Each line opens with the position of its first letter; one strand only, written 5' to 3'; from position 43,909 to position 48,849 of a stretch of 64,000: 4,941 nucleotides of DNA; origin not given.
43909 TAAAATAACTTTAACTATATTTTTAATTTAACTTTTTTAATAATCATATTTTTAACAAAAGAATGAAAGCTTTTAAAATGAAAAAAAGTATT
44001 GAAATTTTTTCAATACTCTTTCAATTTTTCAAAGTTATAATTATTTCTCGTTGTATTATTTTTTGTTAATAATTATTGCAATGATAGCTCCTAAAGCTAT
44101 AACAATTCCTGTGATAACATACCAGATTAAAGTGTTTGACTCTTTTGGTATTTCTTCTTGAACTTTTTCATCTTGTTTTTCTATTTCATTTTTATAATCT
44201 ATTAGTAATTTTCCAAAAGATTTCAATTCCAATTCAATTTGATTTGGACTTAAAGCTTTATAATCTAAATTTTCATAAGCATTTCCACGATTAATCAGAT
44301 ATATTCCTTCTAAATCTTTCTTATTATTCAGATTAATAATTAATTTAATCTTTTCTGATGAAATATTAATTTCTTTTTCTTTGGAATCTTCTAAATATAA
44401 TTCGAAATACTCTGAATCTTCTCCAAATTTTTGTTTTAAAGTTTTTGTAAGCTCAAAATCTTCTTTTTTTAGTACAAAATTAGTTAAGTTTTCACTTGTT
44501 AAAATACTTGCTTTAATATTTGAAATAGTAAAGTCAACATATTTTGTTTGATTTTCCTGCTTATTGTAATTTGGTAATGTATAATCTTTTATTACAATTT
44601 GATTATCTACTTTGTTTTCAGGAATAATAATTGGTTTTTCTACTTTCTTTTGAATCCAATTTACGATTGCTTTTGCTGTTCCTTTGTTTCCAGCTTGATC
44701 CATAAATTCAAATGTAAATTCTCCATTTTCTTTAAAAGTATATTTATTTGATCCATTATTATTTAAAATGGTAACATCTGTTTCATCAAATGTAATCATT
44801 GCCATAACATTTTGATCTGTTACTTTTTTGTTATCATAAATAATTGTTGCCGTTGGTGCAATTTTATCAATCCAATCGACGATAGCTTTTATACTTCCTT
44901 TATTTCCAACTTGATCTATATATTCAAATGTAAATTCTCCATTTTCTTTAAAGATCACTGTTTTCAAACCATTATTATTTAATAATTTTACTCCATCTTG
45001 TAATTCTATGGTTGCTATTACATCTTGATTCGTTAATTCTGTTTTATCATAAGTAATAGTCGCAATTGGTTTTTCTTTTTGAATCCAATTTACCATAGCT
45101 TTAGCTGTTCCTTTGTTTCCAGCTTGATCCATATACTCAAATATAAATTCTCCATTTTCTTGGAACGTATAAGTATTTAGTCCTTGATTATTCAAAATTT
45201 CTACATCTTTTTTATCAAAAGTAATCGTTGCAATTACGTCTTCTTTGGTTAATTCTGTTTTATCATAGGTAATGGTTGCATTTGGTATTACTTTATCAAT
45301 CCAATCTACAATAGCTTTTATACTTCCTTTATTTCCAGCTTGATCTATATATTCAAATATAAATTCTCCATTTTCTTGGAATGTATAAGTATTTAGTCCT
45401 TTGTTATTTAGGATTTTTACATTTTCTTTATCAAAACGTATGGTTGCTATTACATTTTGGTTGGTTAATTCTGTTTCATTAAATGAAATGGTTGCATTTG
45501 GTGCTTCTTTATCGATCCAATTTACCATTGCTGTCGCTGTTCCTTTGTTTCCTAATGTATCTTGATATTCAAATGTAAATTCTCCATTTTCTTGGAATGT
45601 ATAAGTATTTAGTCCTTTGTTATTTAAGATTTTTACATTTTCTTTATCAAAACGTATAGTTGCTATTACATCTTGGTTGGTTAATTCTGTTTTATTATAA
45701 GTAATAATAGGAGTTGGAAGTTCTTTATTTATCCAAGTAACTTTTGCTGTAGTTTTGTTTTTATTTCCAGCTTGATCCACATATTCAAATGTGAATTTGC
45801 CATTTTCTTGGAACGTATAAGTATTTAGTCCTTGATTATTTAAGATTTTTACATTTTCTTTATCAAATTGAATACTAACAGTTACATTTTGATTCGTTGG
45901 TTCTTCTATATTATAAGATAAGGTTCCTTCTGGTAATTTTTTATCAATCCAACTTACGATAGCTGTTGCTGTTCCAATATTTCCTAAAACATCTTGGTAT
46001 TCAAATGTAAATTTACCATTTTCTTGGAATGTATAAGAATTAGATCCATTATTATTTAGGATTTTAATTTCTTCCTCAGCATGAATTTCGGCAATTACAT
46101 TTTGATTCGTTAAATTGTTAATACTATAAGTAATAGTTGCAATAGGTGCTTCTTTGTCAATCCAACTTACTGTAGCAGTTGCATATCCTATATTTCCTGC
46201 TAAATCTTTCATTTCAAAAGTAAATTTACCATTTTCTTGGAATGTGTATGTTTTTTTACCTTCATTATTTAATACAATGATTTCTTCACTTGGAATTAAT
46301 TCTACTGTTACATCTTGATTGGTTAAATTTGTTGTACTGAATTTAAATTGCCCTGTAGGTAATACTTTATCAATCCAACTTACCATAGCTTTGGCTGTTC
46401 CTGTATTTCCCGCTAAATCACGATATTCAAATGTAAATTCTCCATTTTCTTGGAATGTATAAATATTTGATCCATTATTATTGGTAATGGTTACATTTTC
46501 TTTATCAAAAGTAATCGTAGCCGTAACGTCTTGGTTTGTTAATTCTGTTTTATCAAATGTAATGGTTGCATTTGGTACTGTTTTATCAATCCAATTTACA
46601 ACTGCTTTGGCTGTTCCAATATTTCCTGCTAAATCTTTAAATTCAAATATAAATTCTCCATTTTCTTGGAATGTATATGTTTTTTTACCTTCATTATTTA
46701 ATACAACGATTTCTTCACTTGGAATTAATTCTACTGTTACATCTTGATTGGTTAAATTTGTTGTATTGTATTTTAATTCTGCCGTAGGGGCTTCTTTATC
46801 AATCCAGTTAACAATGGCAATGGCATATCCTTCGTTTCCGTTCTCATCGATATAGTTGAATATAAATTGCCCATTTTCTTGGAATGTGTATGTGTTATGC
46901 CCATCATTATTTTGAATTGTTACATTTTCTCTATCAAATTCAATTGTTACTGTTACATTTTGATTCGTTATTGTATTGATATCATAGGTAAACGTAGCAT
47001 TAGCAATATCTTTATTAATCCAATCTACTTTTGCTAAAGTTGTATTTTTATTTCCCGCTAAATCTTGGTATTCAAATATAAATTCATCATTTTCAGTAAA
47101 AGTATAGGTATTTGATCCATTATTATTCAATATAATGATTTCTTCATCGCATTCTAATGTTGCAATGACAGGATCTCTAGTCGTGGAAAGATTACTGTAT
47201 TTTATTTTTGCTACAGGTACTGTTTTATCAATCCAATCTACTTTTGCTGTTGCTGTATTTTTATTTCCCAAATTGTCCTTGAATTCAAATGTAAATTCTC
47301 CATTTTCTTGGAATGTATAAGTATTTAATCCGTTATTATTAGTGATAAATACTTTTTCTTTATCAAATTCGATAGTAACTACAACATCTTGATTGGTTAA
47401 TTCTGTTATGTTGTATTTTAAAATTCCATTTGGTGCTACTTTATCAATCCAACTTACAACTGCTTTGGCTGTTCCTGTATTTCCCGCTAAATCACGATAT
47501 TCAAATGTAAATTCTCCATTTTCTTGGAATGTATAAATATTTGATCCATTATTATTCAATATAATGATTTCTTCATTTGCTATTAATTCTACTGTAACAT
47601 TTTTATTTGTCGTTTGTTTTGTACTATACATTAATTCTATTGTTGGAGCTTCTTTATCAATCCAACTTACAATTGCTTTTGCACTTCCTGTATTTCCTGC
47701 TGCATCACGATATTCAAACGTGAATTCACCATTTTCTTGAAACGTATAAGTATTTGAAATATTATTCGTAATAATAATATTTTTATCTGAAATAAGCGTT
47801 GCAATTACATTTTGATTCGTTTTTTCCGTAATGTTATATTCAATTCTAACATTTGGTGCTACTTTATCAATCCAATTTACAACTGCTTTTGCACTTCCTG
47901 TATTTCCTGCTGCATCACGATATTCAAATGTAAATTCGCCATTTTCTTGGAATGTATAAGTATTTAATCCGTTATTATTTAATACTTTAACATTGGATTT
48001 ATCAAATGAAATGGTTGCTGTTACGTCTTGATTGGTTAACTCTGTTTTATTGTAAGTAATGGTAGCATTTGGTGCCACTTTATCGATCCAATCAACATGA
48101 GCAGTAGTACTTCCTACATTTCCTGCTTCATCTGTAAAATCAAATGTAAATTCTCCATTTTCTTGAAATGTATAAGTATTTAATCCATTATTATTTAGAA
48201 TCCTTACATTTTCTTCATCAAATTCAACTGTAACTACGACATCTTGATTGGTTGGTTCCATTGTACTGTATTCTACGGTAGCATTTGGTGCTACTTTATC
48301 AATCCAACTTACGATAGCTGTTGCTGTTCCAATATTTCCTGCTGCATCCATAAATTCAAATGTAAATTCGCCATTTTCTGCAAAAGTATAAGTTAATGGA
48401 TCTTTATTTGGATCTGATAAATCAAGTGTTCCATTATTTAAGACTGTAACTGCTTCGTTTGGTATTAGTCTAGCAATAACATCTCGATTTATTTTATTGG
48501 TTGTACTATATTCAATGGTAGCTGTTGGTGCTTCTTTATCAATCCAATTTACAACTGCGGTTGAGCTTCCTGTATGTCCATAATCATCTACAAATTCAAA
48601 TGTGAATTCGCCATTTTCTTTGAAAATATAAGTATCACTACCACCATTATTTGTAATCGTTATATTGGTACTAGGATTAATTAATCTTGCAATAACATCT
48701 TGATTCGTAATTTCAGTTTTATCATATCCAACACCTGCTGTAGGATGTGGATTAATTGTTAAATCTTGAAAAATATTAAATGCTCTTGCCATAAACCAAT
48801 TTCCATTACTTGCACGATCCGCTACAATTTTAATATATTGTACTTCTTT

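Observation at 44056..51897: Giant 2613-aa surface protein combining glycan-binding modules, a transglutaminase-like core and ~20 Ig-like repeats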

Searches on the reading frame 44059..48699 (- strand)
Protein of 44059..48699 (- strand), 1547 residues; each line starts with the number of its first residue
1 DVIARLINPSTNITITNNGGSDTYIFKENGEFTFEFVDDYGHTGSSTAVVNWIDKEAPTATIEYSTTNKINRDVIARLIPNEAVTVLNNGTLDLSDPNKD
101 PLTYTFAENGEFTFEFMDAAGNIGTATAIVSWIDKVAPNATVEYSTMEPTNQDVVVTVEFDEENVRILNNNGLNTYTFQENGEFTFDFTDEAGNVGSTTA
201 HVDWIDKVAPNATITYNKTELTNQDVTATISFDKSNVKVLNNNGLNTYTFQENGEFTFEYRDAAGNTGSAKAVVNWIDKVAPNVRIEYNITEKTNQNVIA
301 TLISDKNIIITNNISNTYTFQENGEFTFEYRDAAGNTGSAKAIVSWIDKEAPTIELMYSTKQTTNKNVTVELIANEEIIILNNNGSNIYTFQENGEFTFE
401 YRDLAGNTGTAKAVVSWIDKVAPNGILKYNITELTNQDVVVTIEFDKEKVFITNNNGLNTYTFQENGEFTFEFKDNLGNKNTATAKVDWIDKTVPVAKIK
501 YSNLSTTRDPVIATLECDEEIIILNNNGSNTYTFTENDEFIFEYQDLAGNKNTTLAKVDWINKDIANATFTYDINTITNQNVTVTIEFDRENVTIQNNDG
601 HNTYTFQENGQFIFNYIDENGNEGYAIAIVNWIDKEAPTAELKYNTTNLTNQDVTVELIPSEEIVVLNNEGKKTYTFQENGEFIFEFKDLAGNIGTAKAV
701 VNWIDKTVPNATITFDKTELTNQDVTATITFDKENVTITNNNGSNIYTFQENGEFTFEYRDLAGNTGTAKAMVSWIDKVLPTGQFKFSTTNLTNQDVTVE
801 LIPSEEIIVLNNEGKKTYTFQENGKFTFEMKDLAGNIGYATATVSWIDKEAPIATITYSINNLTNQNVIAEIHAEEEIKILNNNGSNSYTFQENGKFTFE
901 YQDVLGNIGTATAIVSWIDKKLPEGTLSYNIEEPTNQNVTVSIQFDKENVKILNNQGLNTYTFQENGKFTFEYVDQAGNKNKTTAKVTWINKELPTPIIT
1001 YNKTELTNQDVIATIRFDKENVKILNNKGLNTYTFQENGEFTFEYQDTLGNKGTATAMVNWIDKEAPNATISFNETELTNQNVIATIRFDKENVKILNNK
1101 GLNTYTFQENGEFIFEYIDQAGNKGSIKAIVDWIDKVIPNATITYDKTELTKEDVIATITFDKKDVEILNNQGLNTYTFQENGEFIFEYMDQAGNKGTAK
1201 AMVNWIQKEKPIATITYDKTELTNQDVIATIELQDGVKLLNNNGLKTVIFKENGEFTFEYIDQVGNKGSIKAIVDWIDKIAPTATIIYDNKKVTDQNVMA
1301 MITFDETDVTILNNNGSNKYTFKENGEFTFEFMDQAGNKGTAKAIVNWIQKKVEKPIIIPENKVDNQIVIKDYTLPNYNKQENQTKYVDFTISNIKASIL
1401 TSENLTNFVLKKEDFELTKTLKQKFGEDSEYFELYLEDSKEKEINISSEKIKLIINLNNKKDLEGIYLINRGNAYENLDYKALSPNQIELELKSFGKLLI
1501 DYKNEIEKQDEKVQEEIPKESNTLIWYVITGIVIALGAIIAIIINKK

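Call 6: search_protein_families(library=pfam, proteins=[window:44059-48699:-], max_evalue=0.01)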
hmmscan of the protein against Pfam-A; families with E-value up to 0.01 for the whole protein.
window:44059-48699:- (1547 aa): 7 families
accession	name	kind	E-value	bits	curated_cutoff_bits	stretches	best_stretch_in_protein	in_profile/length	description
PF02920.21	Integrase_DNA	-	3.6e-06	27.2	27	0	892-907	20-35/70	DNA binding domain of tn916 integrase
PF12245.14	Big_3_2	-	3.9e-05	24.3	23.3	0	963-989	93-119/122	Bacterial Ig-like domain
PF23237.1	HYR_4C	-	0.00072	20.1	27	0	325-341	52-68/73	HYR-like domain with 4 cysteines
PF03976.20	PPK2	-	0.0023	18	22.3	0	327-355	35-63/229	Polyphosphate kinase 2 (PPK2)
PF06832.18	BiPBP_C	-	0.005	17.1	26.8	0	64-123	23-85/90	Penicillin-Binding Protein C-terminus Family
PF23037.1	KOWx_SPT5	-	0.0067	16.5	20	0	936-957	15-36/49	Transcription elongation factor SPT5, KOWx domain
PF14472.11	DUF4429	-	0.0068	17.4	25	0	730-764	2-36/95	Domain of unknown function (DUF4429)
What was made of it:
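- On Bacterial Ig-like repeat families (Big_x, HYR): Big_3_2 reaches 24.3 bits summed over the array (cut-off 23.3), but no single stretch passes (call 6).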

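Call 10: search_protein_families(library=ncbifam, proteins=[window:44059-48699:-], max_evalue=1)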
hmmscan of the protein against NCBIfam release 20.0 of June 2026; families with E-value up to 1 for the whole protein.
window:44059-48699:- (1547 aa): 4 families
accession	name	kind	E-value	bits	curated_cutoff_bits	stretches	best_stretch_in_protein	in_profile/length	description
NF007493.0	PRK10089.1-2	equivalog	7.4e-08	32.4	160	1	1141-1198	52-109/112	tRNA-binding protein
NF047744.1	CG0192_rel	hypoth_equivalog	2.1e-05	23.9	165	0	175-226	31-80/124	CG0192-related protein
TIGR02222.1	chap_CsaA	subfamily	0.12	12.4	119.65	0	1142-1198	48-104/107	export-related chaperone CsaA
NF001216.0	PRK00192.1-2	equivalog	0.17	11.2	353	0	1299-1354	211-266/275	mannosyl-3-phosphoglycerate phosphatase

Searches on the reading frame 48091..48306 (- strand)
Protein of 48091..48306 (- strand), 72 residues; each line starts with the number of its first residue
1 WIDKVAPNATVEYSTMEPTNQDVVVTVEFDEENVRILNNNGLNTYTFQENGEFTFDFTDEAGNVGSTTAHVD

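Call 64: search_solved_structures(query=A4, max_evalue=10, show_alignments=2)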
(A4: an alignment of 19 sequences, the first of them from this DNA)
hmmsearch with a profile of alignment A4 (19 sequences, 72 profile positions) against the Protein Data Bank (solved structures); distinct sequences matched with E-value up to 10: 8.
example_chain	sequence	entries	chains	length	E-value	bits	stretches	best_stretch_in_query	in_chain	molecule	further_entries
7qrw_A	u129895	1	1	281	0.23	14.4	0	31-54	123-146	Isoform 4 of Tripartite motif-containing protein 3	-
5gm6_e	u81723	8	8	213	0.4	13.6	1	33-60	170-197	Protein HSH49 | HSH49 isoform 1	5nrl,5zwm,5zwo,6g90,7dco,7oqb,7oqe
5lsb_A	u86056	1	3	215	0.42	13.6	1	33-60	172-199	Protein HSH49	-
5npy_A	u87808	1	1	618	0.8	12.7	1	17-61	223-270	Flagellar basal body protein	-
2p0s_A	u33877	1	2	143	0.96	12.4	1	26-58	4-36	ABC transporter, permease protein, putative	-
7b2r_A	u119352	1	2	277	3.7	10.5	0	31-56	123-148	Tripartite motif-containing protein 2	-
7qrv_A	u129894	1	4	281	3.8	10.5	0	31-56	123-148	Tripartite motif-containing protein 2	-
7b96_A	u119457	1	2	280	4.8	10.2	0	31-56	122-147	Isoform 2 of Tripartite motif-containing protein 2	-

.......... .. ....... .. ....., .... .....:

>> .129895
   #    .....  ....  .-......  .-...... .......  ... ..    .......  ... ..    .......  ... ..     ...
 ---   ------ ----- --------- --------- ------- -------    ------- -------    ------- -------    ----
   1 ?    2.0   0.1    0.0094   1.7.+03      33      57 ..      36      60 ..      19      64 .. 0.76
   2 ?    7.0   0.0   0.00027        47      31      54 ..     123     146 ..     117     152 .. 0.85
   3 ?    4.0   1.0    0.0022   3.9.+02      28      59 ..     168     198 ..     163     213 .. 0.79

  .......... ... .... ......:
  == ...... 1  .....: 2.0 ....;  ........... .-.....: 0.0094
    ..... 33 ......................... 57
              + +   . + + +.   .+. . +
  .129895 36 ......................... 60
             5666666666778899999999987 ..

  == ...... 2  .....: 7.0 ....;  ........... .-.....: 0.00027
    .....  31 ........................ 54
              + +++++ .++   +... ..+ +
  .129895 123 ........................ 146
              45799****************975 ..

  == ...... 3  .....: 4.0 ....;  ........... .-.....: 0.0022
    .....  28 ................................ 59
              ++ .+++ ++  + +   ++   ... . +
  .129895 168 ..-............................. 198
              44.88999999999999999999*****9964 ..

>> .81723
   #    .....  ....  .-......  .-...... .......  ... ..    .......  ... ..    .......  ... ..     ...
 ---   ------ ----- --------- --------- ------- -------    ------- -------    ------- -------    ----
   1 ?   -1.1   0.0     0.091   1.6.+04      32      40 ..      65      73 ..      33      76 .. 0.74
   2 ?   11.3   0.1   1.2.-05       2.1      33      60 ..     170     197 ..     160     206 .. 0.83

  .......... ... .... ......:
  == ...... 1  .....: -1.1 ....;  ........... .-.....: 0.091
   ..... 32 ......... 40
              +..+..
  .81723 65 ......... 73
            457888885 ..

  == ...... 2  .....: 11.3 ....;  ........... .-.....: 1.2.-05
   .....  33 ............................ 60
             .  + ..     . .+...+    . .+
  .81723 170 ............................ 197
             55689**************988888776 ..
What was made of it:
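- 44647..48762 (-): Stalk of 19 tandem repeats of about 72 aa (residues 1046-2417), consensus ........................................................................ No PDB sequence hit (call 64).
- On Bacterial Ig-like repeat families (Big_x, HYR): There is no PDB hit (call 64).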

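Call 67: search_protein_families(library=pfam, alignment_id=A4, max_evalue=10)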
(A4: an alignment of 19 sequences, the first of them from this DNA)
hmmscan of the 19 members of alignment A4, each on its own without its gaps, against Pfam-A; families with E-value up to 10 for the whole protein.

A. member 1, seq(72 aa): 4 families
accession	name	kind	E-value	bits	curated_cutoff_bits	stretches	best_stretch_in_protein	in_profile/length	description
PF12182.14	DUF3642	-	0.0071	17.2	22.7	1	15-52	35-72/93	Bacterial lipoprotein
PF08522.16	BT_3987-like_N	-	0.014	16.5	25.9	1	10-71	32-94/120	BT_3987-like, N-terminal domain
PF12245.14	Big_3_2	-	0.045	14.4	23.3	1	11-68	50-114/122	Bacterial Ig-like domain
PF22989.2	DUF7030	-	0.11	13.1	27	1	14-34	35-55/60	Domain of unknown function (DUF7030)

B. families by the number of members that match (of 19 scanned): 23 families
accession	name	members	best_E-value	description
PF17963.7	Big_9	4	0.0059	Bacterial Ig domain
PF19078.6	Big_12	4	0.0089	Bacterial Ig-like domain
PF12182.14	DUF3642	3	0.0071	Bacterial lipoprotein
PF19077.6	Big_13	2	0.021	Bacterial Ig-like domain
PF23237.1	HYR_4C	2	0.028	HYR-like domain with 4 cysteines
PF12245.14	Big_3_2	2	0.045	Bacterial Ig-like domain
PF13517.12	FG-GAP_3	2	0.055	FG-GAP-like repeat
PF08522.16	BT_3987-like_N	1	0.014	BT_3987-like, N-terminal domain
PF17170.10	DUF5128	1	0.016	6-bladed beta-propeller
PF06691.16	DUF1189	1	0.018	Protein of unknown function (DUF1189)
PF15947.10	DUF4755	1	0.024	Domain of unknown function (DUF4755)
PF17145.10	DUF5119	1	0.041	Domain of unknown function (DUF5119)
PF24295.1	DUF7480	1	0.041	Domain of unknown function (DUF7480)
PF12985.13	DUF3869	1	0.044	Domain of unknown function (DUF3869)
PF14504.11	CAP_assoc_N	1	0.05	CAP-associated N-terminal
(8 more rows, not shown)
